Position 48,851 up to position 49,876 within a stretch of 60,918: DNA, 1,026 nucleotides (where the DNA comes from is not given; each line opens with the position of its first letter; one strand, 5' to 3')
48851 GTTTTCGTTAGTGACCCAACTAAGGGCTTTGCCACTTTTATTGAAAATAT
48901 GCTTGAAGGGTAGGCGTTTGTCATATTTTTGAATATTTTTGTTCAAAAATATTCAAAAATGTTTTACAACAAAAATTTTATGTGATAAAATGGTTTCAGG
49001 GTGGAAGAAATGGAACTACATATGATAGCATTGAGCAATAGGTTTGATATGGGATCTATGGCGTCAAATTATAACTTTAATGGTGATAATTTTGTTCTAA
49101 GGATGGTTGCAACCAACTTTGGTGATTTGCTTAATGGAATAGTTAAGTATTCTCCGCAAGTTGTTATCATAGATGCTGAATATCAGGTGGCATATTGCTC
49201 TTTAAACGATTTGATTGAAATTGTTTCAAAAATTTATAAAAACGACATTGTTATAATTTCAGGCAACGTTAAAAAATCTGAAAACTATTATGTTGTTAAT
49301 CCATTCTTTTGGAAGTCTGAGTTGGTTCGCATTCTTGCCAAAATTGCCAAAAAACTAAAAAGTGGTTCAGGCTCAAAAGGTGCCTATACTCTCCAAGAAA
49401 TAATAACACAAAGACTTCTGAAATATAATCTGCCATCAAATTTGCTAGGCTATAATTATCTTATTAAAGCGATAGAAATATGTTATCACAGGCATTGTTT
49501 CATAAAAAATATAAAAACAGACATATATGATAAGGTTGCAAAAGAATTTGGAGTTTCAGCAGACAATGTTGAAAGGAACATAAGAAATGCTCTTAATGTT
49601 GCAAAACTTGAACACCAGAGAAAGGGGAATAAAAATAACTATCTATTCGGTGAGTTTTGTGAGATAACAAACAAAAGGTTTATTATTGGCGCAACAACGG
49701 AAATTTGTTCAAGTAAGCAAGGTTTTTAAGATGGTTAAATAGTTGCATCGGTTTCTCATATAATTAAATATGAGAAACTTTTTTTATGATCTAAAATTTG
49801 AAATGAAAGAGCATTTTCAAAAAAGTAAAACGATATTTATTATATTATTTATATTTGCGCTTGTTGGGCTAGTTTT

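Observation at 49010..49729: Spo0A with an intact DNA-binding domain but a receiver domain lacking the acidic pocket and the conserved lysine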

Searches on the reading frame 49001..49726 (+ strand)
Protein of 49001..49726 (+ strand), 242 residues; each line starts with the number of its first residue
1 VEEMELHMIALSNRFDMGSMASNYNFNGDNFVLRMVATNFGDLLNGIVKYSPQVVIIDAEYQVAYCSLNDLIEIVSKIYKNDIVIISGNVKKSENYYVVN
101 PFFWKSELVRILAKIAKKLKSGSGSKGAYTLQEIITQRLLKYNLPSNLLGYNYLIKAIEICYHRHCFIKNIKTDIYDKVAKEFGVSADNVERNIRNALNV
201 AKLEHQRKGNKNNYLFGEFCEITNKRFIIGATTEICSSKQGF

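Call 3: search_protein_families(library=pfam, proteins=[window:49001-49726:+], max_evalue=10)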
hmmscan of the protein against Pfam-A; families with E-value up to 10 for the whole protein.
window:49001-49726:+ (242 aa): 2 families
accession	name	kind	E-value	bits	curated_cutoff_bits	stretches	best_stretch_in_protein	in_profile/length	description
PF08769.17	Spo0A_C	-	3.5e-15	56.3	25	1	135-228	1-97/104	Sporulation initiation factor Spo0A C terminal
PF14297.12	Lin1244_N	-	0.3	12.3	25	1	149-201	24-77/95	Lin1244/Lin1753-like, N-terminal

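Call 4: search_protein_families(library=ncbifam, proteins=[window:49001-49726:+], max_evalue=10)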
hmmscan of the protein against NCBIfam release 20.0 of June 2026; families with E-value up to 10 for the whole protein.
window:49001-49726:+ (242 aa): 1 family
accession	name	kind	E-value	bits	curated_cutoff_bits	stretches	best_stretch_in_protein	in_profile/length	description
TIGR02875.1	spore_0_A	equivalog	4.7e-12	45.7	200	1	16-202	13-219/262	sporulation transcription factor Spo0A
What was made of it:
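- On Spo0A (sporulation transcription factor, NCBIfam TIGR02875 equivalog): 45.7 bits (call 4).
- Checked: The whole protein scores 45.7 bits on TIGR02875 against a cutoff of 200 (call 4).
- The whole protein scores far below the TIGR02875 cutoff (call 4).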

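Call 6: find_homologous_proteins(query=window:49001-49726:+)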
Query window:49001-49726:+ (242 aa): 2 proteins with E <= 0.001 among 283 candidates.
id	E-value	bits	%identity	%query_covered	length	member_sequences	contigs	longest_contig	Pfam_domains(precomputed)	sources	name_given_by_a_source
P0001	3.0e-153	526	100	99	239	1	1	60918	PF08769.18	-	-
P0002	3.6e-31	127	36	96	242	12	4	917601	PF08769.18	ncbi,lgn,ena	-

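Call 10: find_encoding_contigs(protein=P0002, flank=10000, max_places=4)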
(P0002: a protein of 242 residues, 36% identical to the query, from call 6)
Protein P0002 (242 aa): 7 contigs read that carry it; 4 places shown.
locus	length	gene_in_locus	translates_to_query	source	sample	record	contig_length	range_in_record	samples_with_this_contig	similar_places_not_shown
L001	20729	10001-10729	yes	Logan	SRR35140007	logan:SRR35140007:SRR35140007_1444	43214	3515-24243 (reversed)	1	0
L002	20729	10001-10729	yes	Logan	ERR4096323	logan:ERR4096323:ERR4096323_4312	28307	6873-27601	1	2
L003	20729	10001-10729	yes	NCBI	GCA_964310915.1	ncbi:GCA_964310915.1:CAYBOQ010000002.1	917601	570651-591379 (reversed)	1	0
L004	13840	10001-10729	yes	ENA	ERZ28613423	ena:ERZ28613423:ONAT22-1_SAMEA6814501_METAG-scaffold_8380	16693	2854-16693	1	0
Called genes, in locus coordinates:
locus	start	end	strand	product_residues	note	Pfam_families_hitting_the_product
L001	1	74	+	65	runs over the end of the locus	PF06686:SpoIIIAC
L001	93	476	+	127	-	PF06686:SpoIIIAC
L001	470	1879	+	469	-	PF09546:Spore_III_AE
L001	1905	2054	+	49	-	PF09581:Spore_III_AF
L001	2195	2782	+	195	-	-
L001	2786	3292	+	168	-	PF12685:SpoIIIAH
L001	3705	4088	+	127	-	PF03780:Asp23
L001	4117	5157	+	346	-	-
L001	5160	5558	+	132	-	PF01029:NusB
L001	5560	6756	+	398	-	PF13742:tRNA_anti_2, PF01336:tRNA_anti-codon (weak), PF02601:Exonuc_VII_L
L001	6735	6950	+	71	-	PF02609:Exonuc_VII_S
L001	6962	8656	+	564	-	PF02463:SMC_N, PF13175:AAA_15 (weak), PF13476:AAA_23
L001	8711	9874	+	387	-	PF13180:PDZ_2 (weak), PF05580:Peptidase_S55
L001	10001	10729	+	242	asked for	PF08769:Spo0A_C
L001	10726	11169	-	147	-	-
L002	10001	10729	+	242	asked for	PF08769:Spo0A_C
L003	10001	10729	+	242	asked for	PF08769:Spo0A_C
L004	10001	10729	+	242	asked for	PF08769:Spo0A_C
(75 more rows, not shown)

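Call 11: search_solved_structures(query=window:49010-49726:+, max_evalue=10, show_alignments=3)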
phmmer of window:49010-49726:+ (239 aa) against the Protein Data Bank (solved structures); distinct sequences matched with E-value up to 10: 2.
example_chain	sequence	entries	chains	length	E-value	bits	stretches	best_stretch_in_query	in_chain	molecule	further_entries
1fc3_A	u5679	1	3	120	2.4e-07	34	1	130-201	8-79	SPO0A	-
1lq1_A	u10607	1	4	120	6.4e-07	32.6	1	130-200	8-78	Stage 0 sporulation protein A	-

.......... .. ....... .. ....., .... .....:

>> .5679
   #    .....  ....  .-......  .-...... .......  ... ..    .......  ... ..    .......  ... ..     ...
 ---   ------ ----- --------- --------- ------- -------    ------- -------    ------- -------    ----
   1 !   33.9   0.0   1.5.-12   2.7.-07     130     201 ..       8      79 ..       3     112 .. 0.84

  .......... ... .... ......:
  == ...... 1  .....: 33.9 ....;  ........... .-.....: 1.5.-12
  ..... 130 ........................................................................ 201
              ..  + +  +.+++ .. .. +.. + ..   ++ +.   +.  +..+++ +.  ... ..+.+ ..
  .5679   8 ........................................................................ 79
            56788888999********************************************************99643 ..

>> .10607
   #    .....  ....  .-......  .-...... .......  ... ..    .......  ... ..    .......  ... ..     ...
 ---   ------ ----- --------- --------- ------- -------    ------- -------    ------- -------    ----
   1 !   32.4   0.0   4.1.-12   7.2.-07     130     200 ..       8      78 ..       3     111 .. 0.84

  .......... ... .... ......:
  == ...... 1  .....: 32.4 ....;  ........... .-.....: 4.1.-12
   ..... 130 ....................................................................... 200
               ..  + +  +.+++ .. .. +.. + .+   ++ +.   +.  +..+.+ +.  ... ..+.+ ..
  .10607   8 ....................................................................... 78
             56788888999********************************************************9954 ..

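Call 15: search_protein_representatives(alignment_id=A1)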
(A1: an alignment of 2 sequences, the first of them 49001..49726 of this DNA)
Query: 2 sequences, 246 profile positions. Proteins with E-value up to 0.001 (for the whole library): 3964; up to 1e-10: 82; up to 1e-30: 5. The best 150 are listed.
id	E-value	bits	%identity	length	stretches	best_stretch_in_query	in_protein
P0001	5.2e-131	452.0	-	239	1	4-246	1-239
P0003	2.3e-81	289.4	-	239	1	8-242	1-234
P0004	9.0e-48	179.4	-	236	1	5-208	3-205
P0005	4.3e-47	177.2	-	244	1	5-239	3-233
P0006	1.3e-34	136.3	-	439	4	125-233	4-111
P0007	2.2e-30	122.5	-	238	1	4-237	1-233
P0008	2.2e-29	119.2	-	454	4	132-205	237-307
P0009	1.8e-24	103.1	-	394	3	127-205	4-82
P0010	2.2e-23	99.6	-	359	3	136-207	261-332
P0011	3.2e-23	99.0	-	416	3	122-233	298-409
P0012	7.0e-23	97.9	-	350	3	126-243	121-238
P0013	1.3e-22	97.1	-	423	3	128-235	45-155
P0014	1.5e-20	90.3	-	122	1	132-236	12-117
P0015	5.7e-20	88.4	-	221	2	130-200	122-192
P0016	1.9e-19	86.7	-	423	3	123-211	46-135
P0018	1.8e-18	83.4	-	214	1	4-199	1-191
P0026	2.6e-15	73.1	-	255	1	15-232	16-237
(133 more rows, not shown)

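Call 21: find_related_loci(query=A4, collection=genome_contigs, flank=10000)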
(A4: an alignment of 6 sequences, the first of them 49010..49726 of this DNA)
Query A4 (239 aa) in genome_contigs; peptide patterns used: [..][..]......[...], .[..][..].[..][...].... (x = any residue, [..] = any of these).
80 stretches matched a pattern; 16 encode a relative of the query (tblastn E <= 1e-3); 16 distinct loci.
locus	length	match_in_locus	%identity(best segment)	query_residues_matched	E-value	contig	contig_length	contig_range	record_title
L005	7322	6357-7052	36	1-232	2e-37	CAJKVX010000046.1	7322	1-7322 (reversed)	MAG TPA_asm: uncultured Clostridiales bacterium isolate ERR321576-bin.26 genome assembly, contig: NODE_7369_length_7322_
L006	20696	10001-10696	35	1-232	9e-37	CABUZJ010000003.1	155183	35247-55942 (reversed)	MAG TPA_asm: uncultured Clostridiales bacterium isolate MGYG-HGUT-04512 genome assembly, contig: GUT_GENOME279814_3, who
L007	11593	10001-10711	34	1-237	1e-27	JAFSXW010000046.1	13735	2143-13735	MAG: Clostridia bacterium isolate RGIG3573 Goat_Rumen.Co__c1567813, whole genome shotgun sequence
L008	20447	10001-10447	26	44-195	2e-12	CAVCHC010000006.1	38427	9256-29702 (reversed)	Acutalibacteraceae bacterium isolate H07624-L1_cleanbin_000025 genome assembly, contig: Spades_H07624-L1_contig_445, who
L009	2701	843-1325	25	44-207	2e-12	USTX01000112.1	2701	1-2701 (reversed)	uncultured Clostridiales bacterium isolate UMGS2070 genome assembly, contig: NODE_5676_length_2701_cov_1.268330, whole g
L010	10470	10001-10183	39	138-198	9e-10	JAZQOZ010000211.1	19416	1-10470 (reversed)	MAG: Oscillospiraceae bacterium isolate T1900045242_TH20190012.MAGScoT_cleanbin_000001 SGB_5541_k141_271361, whole genom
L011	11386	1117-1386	32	124-213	9e-9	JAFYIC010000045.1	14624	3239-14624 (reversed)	MAG: Bacillota bacterium isolate RGIG7111 Water_buffalos_Abomasum-2__c256535, whole genome shotgun sequence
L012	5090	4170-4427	30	112-196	1e-7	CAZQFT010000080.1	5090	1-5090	MAG TPA_asm: uncultured Lachnospiraceae bacterium isolate SRP315200_co1_300 genome assembly, contig: NODE_41429_length_5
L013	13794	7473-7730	31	111-195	2e-7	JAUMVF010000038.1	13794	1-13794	MAG: Bacillota bacterium isolate S12M_St_19 NODE_2069_length_13794_cov_5.836087, whole genome shotgun sequence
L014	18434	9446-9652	35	128-196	6e-7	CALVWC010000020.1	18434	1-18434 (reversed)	MAG: uncultured Clostridia bacterium isolate BRZ_NS__bin95 genome assembly, contig: BRZ_NS__NODE_2920_length_18434_cov_6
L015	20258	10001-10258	30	128-214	1e-6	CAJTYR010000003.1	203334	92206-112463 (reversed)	MAG TPA_asm: uncultured Christensenella sp. isolate MGBC114398 genome assembly, contig: MGBC114398.3, whole genome shotg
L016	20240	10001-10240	33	146-231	3e-6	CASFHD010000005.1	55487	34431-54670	uncultured Christensenella sp. isolate A30_L1_343343_idba_bin.73 genome assembly, contig: A30_L1_343343_idba_bin.73.fa_s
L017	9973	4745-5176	31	85-225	5e-6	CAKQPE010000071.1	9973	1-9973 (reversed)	MAG: uncultured Eubacteriales bacterium isolate REFINED_METABAT215_TOP10_CONTIGS_1500_ASSEMBLY_K77_MERGED__Hadza_MoBio_h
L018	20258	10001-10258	31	132-218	5e-6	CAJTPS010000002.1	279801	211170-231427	MAG TPA_asm: uncultured Lachnospiraceae bacterium isolate MGBC108720 genome assembly, contig: MGBC108720.2, whole genome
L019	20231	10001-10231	34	136-213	6e-6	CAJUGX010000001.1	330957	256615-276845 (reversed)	MAG TPA_asm: uncultured Christensenella sp. isolate MGBC129349 genome assembly, contig: MGBC129349.1, whole genome shotg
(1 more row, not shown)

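Call 24: find_homologous_proteins(query=A3, max_evalue=1e-15)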
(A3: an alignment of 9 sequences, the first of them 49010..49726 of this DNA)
Query A3 (9 sequences) (239 aa, profile of the alignment): 18 proteins with E <= 1e-15 among 4966 candidates.
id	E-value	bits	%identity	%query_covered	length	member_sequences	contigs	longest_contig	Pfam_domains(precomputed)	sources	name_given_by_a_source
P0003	2.4e-90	320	38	81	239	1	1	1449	PF08769.18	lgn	-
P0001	1.2e-85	305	100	100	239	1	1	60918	PF08769.18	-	-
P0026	3.9e-73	264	28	83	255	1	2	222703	PF08769.18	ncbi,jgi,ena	jgi:hypothetical protein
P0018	8.8e-67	243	25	69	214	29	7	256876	PF08769.18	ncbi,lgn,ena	-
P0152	1.4e-62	229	25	69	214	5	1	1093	PF08769.18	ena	-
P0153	6.9e-52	194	26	83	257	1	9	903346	PF08769.18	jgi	jgi:two-component system response regulator (stage 0 sporulation protein A)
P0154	2.0e-51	193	32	51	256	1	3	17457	PF08769.18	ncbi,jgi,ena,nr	ncbi:MAG: hypothetical protein CVV59_00710 [Tenericutes bacterium HGW-Tenericutes-4]|nr:MAG: hypothe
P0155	5.1e-51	192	27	79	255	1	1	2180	PF08769.18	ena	-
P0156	1.7e-50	190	27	69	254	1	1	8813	PF08769.18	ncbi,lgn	ncbi:MAG: sporulation initiation factor Spo0A C-terminal domain-containing protein [Spirochaetales b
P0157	2.5e-50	189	27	80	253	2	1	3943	PF08769.18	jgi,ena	-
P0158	8.9e-50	188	26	79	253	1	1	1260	PF08769.18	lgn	-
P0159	5.3e-47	178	30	32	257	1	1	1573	PF08769.18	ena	-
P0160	5.7e-47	178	25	69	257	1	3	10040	PF08769.18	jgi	jgi:hypothetical protein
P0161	1.1e-45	174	27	69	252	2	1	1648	PF08769.18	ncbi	-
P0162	2.4e-44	170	28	69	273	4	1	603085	PF08769.18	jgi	-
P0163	3.8e-44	169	44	22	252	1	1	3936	PF08769.18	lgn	-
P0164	1.3e-26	112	38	22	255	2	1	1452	PF08769.18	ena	-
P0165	4.6e-17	80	28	60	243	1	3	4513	PF00072.31,PF08769.18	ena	-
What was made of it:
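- Precomputed Pfam lists only PF08769 for all 17 clade proteins (call 24).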

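Call 41: predict_structure(alignment_id=A5)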
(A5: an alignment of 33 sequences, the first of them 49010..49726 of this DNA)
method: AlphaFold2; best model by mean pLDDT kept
length: 239 residues; sequences in the alignment: 33
mean_pLDDT: 87.9   pTM: 0.59
mean pLDDT of the five models: 87.9, 87.4, 86.1, 86.0, 86.0
residues with pLDDT >= 90: 157; 70-90: 47; 50-70: 32; < 50: 3
segments of 3 or more residues with pLDDT < 50: none
pLDDT, mean of each block of 10 residues (from residue 1): 92 68 74 93 94 87 84 88 92 93 94 85 69 93 97 98 97 98 98 95 82 70 96 73
secondary structure, 60 per line:
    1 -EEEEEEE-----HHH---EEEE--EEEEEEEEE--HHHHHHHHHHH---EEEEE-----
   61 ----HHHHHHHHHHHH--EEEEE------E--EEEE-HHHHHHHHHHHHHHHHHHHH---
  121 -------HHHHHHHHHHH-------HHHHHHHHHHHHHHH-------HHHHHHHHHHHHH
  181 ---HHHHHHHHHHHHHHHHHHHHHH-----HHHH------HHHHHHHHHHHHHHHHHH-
elements in order: E2-8 E20-23 E26-34 H37-47 E51-55 H65-76 E79-83 E93-96 H98-117 H128-138 H146-160 H168-180 H184-205 H211-214 H221-238

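Call 44: fold_search(model_id=the predicted structure, library=pdb)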
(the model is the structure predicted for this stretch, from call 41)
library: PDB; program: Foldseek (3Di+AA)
matches with E <= 10: 924; with E <= 0.001: 8
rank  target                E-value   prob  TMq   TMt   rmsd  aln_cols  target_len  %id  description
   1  1lq1_C                1.7e-05  1.00  0.39  0.80   2.8       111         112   29  DNA Complexed Structure of the Key Transcription Factor Initiating Development in Sporulation Bacteria (released 2002-08-23)
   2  1fc3_C                8.7e-05  1.00  0.40  0.79   2.5       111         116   29  THE CRYSTAL STRUCTURE OF TRANS-ACTIVATION DOMAIN OF THE SPORULATION RESPONSE REGULATOR, SPO0A (released 2000-11-08)
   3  1fc3_A                9.2e-05  1.00  0.38  0.74   2.7       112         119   29  THE CRYSTAL STRUCTURE OF TRANS-ACTIVATION DOMAIN OF THE SPORULATION RESPONSE REGULATOR, SPO0A (released 2000-11-08)
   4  1fc3_B                2.0e-04  1.00  0.37  0.84   2.6       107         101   29  THE CRYSTAL STRUCTURE OF TRANS-ACTIVATION DOMAIN OF THE SPORULATION RESPONSE REGULATOR, SPO0A (released 2000-11-08)
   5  1lq1_D                2.5e-04  1.00  0.39  0.82   3.2       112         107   27  DNA Complexed Structure of the Key Transcription Factor Initiating Development in Sporulation Bacteria (released 2002-08-23)
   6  1lq1_B                2.5e-04  1.00  0.37  0.83   3.4       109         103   28  DNA Complexed Structure of the Key Transcription Factor Initiating Development in Sporulation Bacteria (released 2002-08-23)
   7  1lq1_A                3.8e-04  1.00  0.39  0.85   3.0       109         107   29  DNA Complexed Structure of the Key Transcription Factor Initiating Development in Sporulation Bacteria (released 2002-08-23)
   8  4ldz_A                6.5e-04  1.00  0.33  0.39  16.7       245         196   16  Crystal structure of the full-length response regulator DesR in the active state (released 2014-07-16)
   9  4ldz_B                2.8e-03  0.99  0.34  0.42  18.6       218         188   15  Crystal structure of the full-length response regulator DesR in the active state (released 2014-07-16)
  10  5hev_B                2.8e-03  0.99  0.34  0.38  17.2       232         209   12  Crystal Structure of the beryllofluoride-activated LiaR from Enterococcus faecium (released 2016-11-16)
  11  8vc9_E                4.5e-03  0.99  0.36  0.24  22.9       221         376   11  Hybrid response regulator LvrB from Leptospira / phosphorylated REC form (released 2024-12-18)
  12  8zwn_A                4.8e-03  0.98  0.33  0.38  14.9       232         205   13  Crystal structure of DNA-binding transcriptional activator EvgA from Escherichia coli str. K-12 substr. MG1655 (released 2025-06-18)
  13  1r8j_B                6.1e-03  0.94  0.35  0.32  16.6       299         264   10  Crystal Structure of Circadian Clock Protein KaiA from Synechococcus elongatus (released 2004-06-01)
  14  8vc9_B                7.3e-03  0.98  0.37  0.25  21.2       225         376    8  Hybrid response regulator LvrB from Leptospira / phosphorylated REC form (released 2024-12-18)
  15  8vc9_C                8.7e-03  0.97  0.37  0.24  21.7       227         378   10  Hybrid response regulator LvrB from Leptospira / phosphorylated REC form (released 2024-12-18)
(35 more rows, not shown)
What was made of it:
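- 49391..49726 (+): Spo0A_C DNA-binding/effector domain (residues 128-239). The recognition helix lies at about 49559-49624 (residues 184-205, .....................). PDB hits 1fc3 and 1lq1 (calls 11, 44).
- On Spo0A (sporulation transcription factor, NCBIfam TIGR02875 equivalog): PDB hits 1fc3 and 1lq1 by sequence (call 11) and by fold, TM 0.74-0.85 (call 44).
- Checked: The AlphaFold2 model matches 1lq1/1fc3 with TM 0.74-0.85 (call 44).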

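Call 53: list_cluster_members(proteins=[P0002, P0018, P0026, P0154, P0156, P0161, P0162, P0153])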
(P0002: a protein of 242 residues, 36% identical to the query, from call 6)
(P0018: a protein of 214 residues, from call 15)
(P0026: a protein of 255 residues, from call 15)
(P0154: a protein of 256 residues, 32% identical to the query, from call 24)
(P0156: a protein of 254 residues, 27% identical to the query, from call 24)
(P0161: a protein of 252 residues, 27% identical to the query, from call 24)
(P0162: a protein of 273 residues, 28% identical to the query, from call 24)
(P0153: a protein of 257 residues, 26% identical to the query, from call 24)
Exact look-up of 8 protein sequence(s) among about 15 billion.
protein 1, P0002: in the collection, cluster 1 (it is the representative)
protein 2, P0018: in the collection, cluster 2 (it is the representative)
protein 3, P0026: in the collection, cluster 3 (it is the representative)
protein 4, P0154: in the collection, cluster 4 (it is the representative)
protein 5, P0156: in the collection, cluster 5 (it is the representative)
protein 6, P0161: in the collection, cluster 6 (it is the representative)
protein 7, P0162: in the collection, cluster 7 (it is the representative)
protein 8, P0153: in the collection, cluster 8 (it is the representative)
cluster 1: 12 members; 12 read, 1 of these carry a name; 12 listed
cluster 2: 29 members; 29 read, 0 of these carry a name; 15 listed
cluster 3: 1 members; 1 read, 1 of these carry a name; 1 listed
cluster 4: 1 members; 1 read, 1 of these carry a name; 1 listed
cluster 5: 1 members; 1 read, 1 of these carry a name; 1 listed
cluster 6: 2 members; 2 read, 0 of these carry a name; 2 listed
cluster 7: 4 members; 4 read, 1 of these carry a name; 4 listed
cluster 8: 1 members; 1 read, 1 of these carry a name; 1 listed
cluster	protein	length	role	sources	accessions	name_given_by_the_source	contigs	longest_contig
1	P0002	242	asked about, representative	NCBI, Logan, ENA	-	-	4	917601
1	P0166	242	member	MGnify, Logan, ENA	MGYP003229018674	FL=1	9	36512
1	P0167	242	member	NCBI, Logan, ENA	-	-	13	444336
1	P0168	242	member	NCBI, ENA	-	-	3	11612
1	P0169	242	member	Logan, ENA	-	-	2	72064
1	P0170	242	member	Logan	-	-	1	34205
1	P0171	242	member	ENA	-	-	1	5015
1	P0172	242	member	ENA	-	-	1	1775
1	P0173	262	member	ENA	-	-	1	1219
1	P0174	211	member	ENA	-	-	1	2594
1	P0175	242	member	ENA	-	-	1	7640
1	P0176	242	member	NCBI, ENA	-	-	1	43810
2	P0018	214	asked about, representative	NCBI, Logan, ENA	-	-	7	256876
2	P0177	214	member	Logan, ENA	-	-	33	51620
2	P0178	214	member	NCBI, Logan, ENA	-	-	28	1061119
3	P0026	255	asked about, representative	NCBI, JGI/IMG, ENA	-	hypothetical protein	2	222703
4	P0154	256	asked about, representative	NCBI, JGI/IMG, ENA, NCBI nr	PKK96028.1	MAG: hypothetical protein CVV59_00710 [Tenericutes bacterium HGW-Tenericutes-4]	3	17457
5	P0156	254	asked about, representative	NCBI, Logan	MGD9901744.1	MAG: sporulation initiation factor Spo0A C-terminal domain-containing protein ...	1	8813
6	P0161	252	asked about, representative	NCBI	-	-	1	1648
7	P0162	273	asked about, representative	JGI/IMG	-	-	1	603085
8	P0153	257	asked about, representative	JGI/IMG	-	two-component system response regulator (stage 0 sporulation protein A)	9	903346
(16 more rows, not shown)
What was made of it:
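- Relatives sit on contigs of 0.9-1.06 Mb (calls 10, 53). Relatives appear to have genomes of about 1 Mb (calls 10, 53).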
